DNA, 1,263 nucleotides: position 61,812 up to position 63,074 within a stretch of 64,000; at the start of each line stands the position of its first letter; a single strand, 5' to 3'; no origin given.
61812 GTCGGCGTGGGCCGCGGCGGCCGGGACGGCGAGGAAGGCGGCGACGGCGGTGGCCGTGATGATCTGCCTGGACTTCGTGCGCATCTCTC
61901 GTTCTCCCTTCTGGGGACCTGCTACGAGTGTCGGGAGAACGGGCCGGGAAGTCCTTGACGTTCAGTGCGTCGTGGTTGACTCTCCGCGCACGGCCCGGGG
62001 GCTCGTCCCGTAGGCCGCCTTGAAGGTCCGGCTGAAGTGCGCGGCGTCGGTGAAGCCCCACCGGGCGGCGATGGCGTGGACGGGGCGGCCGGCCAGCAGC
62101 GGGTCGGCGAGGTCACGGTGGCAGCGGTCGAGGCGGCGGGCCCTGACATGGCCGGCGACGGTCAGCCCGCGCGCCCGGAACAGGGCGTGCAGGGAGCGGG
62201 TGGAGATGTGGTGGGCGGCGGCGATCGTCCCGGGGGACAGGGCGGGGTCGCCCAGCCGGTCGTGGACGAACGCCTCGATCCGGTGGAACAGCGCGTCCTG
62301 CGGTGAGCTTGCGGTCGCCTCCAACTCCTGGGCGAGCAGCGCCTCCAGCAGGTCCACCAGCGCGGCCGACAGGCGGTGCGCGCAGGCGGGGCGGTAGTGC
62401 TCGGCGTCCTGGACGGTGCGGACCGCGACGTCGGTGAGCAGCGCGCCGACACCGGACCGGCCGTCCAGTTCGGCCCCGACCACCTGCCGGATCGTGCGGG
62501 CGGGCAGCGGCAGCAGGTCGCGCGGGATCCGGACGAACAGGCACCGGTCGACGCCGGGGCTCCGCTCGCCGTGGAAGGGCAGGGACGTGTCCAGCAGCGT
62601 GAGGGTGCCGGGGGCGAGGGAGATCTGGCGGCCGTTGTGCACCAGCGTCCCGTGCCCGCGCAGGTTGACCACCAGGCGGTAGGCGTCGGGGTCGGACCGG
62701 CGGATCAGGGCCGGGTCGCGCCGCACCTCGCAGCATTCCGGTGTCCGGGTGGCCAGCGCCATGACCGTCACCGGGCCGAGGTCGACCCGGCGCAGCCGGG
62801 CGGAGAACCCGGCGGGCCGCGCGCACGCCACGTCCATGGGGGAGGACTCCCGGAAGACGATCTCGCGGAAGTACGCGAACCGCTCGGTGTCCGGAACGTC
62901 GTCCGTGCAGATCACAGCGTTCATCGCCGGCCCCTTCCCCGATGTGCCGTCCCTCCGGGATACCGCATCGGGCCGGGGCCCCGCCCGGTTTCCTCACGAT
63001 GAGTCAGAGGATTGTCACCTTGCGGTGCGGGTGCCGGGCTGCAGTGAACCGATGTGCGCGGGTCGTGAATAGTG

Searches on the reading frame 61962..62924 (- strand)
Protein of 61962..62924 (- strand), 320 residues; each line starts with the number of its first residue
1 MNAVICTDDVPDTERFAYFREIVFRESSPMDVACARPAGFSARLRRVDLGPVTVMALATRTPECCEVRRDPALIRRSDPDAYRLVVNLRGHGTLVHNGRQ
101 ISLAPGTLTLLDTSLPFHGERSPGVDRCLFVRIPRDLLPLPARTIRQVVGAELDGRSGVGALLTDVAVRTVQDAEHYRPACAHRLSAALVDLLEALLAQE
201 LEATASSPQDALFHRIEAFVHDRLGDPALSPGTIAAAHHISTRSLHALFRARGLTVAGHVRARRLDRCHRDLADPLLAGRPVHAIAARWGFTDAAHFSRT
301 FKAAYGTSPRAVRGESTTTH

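Call 64: search_protein_families(library=pfam, proteins=[window:61962-62924:-], max_evalue=0.00001)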
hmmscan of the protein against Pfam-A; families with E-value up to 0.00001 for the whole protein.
window:61962-62924:- (320 aa): 3 families
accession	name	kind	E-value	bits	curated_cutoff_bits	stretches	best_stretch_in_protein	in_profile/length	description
PF14525.12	AraC_binding_2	-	5.7e-25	88.5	27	1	19-197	1-172/173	AraC-binding-like domain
PF12833.13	HTH_18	-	1.8e-18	67.1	33.6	1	234-313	1-78/80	Helix-turn-helix domain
PF00165.29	HTH_AraC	-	1.5e-08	35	26.6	1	282-313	11-41/42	Bacterial regulatory helix-turn-helix proteins, AraC family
